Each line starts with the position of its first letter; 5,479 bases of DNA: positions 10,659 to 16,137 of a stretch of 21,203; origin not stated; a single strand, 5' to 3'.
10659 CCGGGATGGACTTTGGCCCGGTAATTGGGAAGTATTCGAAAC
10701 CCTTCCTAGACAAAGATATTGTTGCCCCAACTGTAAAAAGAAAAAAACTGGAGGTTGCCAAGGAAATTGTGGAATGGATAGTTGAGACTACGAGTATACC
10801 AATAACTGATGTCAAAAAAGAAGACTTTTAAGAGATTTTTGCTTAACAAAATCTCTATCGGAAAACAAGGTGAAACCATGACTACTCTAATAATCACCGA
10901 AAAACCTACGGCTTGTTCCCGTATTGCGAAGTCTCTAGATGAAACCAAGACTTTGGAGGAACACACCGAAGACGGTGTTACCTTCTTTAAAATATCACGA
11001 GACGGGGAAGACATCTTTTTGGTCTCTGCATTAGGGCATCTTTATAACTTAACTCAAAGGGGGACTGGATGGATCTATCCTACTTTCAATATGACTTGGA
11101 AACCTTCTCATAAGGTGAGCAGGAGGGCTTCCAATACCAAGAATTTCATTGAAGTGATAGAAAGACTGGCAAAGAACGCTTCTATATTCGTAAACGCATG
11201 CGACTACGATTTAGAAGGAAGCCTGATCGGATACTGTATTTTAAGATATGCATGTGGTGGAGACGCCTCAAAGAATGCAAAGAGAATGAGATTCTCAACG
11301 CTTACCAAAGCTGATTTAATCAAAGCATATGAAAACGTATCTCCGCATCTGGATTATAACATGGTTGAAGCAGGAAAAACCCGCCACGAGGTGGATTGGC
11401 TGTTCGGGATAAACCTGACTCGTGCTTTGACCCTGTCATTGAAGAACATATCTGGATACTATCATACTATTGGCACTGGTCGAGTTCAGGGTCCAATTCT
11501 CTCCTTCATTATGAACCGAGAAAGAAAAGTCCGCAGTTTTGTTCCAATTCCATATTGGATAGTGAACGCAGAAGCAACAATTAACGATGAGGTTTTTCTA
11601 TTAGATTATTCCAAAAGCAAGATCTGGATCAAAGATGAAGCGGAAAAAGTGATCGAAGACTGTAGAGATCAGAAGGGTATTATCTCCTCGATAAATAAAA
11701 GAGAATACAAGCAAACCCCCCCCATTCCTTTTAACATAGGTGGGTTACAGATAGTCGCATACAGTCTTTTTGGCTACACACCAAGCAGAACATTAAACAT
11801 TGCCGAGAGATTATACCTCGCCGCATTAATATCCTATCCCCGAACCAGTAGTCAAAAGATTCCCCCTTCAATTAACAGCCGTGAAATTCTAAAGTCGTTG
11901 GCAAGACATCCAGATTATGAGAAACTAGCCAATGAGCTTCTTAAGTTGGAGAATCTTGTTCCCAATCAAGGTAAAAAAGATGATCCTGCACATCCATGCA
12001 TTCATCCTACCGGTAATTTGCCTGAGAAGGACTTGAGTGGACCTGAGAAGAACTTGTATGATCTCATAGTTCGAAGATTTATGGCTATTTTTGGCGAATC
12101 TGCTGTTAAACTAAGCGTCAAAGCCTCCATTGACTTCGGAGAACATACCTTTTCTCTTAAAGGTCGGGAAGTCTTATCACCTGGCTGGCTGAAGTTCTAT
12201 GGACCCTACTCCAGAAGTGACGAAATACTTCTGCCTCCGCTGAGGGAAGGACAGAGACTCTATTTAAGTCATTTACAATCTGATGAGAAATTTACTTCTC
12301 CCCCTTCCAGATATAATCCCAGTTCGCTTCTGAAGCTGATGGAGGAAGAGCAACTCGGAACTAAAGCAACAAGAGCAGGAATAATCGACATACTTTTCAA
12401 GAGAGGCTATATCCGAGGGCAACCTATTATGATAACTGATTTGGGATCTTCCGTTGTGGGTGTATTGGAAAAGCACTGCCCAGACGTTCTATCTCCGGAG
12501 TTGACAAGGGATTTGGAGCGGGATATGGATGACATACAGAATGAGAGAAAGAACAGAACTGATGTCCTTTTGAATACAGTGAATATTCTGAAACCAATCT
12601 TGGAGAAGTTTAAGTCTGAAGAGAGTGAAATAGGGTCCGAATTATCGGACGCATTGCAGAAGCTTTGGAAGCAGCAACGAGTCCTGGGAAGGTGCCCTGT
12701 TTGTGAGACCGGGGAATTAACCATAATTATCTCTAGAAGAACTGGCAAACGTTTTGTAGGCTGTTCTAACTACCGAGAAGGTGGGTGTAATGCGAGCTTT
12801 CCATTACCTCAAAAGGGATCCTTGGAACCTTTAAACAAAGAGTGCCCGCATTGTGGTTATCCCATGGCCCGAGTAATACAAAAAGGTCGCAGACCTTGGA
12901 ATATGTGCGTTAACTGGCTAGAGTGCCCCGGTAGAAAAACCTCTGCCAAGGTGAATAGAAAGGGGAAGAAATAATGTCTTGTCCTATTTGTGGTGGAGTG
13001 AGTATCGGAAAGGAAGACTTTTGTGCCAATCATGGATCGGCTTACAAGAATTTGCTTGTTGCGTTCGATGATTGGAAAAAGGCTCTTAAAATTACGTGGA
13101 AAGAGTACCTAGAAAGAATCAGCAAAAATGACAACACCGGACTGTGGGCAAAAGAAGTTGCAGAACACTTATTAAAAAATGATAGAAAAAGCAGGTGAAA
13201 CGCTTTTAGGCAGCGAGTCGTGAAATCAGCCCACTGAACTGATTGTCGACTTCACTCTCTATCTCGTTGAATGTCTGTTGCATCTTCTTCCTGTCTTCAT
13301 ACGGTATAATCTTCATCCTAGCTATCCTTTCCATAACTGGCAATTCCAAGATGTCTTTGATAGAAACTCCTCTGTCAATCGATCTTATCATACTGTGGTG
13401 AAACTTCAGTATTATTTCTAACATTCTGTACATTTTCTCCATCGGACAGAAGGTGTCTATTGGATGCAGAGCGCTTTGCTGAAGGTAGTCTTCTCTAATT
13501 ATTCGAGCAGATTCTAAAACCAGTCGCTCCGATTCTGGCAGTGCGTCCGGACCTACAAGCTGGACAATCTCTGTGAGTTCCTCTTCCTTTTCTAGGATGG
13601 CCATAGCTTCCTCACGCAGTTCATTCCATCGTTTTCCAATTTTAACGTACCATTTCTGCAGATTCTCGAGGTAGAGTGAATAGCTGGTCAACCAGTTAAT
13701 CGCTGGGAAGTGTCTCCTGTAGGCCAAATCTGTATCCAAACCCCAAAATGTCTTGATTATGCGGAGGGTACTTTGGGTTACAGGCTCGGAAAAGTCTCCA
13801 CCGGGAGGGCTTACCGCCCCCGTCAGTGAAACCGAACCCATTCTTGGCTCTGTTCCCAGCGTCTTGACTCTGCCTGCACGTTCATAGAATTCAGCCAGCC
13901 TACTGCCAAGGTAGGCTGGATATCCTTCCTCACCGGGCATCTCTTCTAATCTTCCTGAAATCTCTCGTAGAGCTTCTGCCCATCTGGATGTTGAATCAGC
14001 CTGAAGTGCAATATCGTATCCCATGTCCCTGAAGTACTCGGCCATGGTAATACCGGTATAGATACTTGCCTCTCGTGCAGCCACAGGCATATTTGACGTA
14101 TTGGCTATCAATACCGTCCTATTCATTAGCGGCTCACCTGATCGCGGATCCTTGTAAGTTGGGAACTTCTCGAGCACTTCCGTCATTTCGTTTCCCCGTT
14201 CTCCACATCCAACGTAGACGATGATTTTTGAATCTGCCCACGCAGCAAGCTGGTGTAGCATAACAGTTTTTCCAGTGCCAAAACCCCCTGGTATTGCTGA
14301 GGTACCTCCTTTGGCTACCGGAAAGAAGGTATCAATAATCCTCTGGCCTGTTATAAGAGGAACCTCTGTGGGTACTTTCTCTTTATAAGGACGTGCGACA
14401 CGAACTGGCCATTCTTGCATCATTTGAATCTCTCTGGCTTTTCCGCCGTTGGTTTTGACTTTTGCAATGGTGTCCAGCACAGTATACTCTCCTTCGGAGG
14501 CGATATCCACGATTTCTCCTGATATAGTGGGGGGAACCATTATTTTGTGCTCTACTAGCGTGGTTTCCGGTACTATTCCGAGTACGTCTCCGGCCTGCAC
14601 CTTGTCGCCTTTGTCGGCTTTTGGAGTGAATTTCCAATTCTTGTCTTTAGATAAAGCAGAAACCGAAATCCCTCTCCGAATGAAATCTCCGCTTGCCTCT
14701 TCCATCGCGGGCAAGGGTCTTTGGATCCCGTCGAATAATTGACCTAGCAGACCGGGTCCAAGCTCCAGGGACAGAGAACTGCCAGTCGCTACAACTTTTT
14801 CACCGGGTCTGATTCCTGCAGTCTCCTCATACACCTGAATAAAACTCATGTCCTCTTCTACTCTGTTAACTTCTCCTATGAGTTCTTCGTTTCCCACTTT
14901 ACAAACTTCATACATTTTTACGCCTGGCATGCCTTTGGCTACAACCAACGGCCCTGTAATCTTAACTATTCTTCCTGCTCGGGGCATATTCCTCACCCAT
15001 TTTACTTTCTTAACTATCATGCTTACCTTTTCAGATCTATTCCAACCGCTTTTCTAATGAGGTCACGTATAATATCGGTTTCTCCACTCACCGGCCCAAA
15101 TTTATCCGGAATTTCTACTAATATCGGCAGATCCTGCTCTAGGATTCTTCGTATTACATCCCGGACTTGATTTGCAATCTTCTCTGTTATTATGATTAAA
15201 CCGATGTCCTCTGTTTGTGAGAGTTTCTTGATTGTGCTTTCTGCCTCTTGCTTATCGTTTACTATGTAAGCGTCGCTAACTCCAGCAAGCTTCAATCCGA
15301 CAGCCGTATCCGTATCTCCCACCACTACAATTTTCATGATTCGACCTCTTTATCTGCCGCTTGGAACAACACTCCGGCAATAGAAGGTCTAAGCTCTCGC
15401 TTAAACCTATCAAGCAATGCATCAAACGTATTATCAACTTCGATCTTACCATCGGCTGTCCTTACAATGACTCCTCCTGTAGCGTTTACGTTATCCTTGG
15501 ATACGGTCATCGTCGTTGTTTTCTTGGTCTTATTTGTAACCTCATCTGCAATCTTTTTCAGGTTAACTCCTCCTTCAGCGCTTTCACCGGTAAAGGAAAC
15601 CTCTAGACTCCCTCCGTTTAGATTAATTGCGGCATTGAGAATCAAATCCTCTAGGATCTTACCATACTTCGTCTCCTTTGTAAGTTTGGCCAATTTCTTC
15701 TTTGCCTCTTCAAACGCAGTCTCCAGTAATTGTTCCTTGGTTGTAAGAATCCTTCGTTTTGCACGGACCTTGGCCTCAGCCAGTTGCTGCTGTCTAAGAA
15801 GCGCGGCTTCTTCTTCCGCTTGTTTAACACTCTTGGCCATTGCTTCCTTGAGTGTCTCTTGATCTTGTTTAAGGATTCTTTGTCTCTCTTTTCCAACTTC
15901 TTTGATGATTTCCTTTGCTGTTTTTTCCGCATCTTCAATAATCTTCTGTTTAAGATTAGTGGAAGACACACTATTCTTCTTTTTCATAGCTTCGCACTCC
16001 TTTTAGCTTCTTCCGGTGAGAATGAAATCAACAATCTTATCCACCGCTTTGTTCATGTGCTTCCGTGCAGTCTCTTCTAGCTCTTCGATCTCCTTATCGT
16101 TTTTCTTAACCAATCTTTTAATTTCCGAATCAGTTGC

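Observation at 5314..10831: MptE + FolP + CofE-family ligase: a candidate non-canonical folate pathway beside folate-dependent GcvT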

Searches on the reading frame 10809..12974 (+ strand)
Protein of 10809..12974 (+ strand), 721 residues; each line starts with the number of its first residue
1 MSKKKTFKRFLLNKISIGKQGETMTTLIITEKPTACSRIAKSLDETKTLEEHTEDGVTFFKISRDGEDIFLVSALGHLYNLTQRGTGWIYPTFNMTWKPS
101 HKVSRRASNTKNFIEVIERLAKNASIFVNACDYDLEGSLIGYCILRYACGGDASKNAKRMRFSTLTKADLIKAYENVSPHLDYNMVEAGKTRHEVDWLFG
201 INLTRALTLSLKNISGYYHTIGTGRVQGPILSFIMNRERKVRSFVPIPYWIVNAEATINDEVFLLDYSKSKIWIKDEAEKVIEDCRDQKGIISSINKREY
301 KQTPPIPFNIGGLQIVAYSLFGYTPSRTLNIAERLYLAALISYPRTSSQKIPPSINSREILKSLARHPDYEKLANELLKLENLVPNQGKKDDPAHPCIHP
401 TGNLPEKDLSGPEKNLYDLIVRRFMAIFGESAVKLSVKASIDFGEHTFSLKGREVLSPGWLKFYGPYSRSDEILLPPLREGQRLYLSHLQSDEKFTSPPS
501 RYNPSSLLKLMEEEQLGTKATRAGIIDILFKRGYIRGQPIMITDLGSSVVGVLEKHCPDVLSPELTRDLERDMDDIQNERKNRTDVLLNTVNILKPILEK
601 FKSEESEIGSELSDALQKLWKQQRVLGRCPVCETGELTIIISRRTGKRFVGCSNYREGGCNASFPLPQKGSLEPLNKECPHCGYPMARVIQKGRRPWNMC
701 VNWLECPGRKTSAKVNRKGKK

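Call 3: search_protein_families(library=pfam, proteins=[window:10809-12974:+])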
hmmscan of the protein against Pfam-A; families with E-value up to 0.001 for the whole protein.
window:10809-12974:+ (721 aa): 2 families
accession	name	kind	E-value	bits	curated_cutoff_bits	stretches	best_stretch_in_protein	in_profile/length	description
PF01131.25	Topoisom_bac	-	1e-115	387.5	35.1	1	181-587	2-410/411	DNA topoisomerase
PF01751.28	Toprim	-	2.5e-10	40.8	23.1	1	26-164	1-95/96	Toprim domain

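Call 4: search_protein_families(library=ncbifam, proteins=[window:10809-12974:+])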
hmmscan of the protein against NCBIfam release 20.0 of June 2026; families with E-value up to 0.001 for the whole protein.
window:10809-12974:+ (721 aa): 12 families
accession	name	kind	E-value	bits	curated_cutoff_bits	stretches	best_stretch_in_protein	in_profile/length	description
TIGR01057.1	topA_arch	equivalog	1.2e-209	697.7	458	1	29-657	1-617/618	DNA topoisomerase I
NF004438.0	PRK05776.1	equivalog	5.7e-204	679.1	793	1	23-655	7-635/677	DNA topoisomerase I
NF005555.0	PRK07220.1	equivalog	1.4e-147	493.1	635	1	26-700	2-659/740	DNA topoisomerase I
NF011532.0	PRK14973.1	equivalog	5.8e-117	391.7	930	1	27-700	3-659/936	DNA topoisomerase I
NF005829.0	PRK07726.1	subfamily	8.2e-95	318.8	597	1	26-642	2-642/669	DNA topoisomerase 3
TIGR01056.1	topB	subfamily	1.8e-82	277.9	515.75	1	24-613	1-612/706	DNA topoisomerase III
NF006032.0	PRK08173.1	equivalog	8.2e-75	252.1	1058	1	26-607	4-614/863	DNA topoisomerase III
TIGR01051.1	topA_bact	equivalog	6.5e-71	240.1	456.4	1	71-658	23-625/632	type I DNA topoisomerase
NF006451.0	PRK08780.1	equivalog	2.4e-46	158.6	1265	1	110-590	60-565/824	DNA topoisomerase I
NF011313.0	PRK14724.1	equivalog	7.1e-46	156.5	1088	1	24-520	2-544/988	DNA topoisomerase III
TIGR01054.1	rgy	equivalog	3.8e-43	147.3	471.7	1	103-590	698-1165/1172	reverse gyrase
NF004966.0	PRK06319.1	equivalog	1.7e-41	142.2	868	1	66-706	22-674/862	DNA topoisomerase I/SWI domain fusion protein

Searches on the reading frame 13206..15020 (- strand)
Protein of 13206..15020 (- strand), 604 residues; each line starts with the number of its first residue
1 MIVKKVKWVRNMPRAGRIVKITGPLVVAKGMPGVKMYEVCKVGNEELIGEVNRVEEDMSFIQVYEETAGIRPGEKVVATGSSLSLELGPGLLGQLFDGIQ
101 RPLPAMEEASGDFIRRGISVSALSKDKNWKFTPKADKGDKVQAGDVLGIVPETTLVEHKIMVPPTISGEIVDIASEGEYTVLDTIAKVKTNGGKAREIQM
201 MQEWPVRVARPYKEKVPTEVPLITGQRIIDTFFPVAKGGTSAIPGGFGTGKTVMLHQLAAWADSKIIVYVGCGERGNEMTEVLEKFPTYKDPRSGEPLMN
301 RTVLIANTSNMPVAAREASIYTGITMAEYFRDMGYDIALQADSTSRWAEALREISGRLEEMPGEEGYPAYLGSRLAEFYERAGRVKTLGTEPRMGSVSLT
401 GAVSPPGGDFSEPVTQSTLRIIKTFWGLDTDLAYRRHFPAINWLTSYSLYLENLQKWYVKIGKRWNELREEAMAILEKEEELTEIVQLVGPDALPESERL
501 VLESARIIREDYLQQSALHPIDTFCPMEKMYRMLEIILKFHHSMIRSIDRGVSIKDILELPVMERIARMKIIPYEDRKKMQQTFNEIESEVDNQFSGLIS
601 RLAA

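Call 102: search_protein_families(library=pfam, proteins=[window:13206-15020:-])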
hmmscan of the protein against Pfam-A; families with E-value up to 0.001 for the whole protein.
window:13206-15020:- (604 aa): 4 families
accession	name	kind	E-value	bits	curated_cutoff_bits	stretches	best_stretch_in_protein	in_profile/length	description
PF00006.31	ATP-synt_ab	-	4.8e-75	252.3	29.5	1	225-448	1-213/213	ATP synthase alpha/beta family, nucleotide-binding domain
PF16886.11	ATP-synt_ab_Xtn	-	1.5e-35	121.3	25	1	120-207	1-88/88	ATPsynthase alpha/beta subunit barrel-sandwich domain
PF22919.1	ATP-synt_VA_C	-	1.7e-24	86.2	24.7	1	457-554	4-97/101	C-terminal domain of V and A type ATP synthase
PF02874.29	ATP-synt_ab_N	-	5.2e-14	53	20.9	1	18-80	1-69/69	ATP synthase alpha/beta family, beta-barrel domain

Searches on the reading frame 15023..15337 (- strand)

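Call 102: search_protein_families(library=pfam, proteins=[window:15023-15337:-])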
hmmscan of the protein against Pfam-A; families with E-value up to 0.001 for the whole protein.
window:15023-15337:- (104 aa): 1 family
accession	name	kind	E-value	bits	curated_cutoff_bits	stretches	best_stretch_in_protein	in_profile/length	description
PF01990.22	ATP-synt_F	-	2.2e-24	86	23.5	1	3-93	1-90/91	ATP synthase (F/14-kDa) subunit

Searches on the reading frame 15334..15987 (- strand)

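Call 102: search_protein_families(library=pfam, proteins=[window:15334-15987:-])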
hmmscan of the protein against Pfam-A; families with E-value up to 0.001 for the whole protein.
window:15334-15987:- (217 aa): 1 family
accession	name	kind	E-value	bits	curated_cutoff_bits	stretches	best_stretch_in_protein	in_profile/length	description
PF01991.23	vATP-synt_E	-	5.5e-36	124.3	24.2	1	16-208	2-199/199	ATP synthase (E/31 kDa) subunit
